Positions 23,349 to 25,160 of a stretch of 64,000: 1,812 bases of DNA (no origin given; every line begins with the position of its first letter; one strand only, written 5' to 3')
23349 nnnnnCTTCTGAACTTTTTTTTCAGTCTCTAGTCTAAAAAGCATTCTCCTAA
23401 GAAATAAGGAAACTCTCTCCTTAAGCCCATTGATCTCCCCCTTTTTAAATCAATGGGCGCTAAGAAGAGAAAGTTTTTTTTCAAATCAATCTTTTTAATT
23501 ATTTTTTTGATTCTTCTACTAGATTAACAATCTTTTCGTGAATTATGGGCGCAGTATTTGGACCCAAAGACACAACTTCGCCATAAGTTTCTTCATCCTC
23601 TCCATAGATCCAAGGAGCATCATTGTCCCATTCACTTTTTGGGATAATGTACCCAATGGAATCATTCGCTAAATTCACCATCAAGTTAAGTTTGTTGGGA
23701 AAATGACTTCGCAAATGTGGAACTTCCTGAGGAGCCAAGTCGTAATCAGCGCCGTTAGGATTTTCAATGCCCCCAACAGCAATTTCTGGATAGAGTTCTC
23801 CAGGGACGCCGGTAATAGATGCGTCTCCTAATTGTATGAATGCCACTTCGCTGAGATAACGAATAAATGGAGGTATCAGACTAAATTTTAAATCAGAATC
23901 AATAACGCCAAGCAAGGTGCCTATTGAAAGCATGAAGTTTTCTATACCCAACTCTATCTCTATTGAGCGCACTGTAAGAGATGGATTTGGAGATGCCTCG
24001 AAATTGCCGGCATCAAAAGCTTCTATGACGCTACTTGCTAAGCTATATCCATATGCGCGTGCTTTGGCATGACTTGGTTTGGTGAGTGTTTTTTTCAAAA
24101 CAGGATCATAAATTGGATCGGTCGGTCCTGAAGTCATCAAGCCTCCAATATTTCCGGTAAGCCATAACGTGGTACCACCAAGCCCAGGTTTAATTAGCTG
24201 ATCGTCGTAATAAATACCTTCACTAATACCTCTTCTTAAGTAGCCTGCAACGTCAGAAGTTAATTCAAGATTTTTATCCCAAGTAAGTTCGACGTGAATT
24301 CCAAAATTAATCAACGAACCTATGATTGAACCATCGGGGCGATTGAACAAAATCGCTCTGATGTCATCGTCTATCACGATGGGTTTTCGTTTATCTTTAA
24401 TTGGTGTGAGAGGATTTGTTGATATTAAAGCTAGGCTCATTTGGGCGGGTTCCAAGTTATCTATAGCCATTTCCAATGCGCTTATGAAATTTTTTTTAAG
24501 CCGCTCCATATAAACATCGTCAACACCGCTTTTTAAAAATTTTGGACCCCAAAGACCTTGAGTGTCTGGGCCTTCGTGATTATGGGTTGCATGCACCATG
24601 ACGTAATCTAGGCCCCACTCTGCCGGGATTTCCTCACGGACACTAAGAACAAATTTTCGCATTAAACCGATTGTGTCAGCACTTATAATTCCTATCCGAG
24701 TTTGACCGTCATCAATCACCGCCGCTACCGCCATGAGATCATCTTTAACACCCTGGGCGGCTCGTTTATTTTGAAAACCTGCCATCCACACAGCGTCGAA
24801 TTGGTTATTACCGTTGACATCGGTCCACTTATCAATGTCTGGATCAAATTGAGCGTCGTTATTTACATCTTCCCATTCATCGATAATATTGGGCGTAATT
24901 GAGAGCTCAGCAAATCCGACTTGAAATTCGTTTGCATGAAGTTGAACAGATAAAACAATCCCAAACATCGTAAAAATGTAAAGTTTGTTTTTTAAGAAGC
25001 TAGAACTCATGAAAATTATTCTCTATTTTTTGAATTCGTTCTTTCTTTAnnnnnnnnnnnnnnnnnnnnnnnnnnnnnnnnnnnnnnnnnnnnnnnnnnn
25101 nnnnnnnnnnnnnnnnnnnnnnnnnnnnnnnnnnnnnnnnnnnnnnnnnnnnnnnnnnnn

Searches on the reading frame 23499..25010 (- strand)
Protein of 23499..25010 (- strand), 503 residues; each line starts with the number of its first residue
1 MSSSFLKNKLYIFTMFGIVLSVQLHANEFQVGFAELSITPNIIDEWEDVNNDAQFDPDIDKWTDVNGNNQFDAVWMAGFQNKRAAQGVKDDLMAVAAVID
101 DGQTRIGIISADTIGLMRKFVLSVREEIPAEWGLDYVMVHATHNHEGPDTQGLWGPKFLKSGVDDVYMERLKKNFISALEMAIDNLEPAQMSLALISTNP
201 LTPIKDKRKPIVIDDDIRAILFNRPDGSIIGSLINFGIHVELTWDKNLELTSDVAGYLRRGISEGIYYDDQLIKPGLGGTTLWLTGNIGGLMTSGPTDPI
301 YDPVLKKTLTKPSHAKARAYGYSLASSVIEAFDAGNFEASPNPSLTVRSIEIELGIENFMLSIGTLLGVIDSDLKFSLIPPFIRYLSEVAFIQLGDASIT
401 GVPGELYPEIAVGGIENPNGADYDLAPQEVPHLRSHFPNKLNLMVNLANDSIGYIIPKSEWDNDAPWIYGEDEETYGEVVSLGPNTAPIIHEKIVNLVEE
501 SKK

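Call 11: search_protein_families(library=pfam, proteins=[window:23499-25010:-], max_evalue=0.001)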
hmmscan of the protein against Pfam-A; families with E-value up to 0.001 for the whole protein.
window:23499-25010:- (503 aa): 1 family
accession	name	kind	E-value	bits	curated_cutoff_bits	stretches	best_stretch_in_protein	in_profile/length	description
PF04734.18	Ceramidase_alk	-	5.7e-05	22.4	32.1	1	74-194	17-145/509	Neutral/alkaline non-lysosomal ceramidase, N-terminal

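Call 81: search_solved_structures(query=window:23502-25010:-, max_evalue=1)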
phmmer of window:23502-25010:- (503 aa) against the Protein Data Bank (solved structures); distinct sequences matched with E-value up to 1: 0.

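Call 82: search_protein_families(library=ncbifam, proteins=[window:23502-25010:-], max_evalue=1)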
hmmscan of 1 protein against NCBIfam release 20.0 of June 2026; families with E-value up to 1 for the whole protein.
window:23502-25010:- (503 aa): 0 families
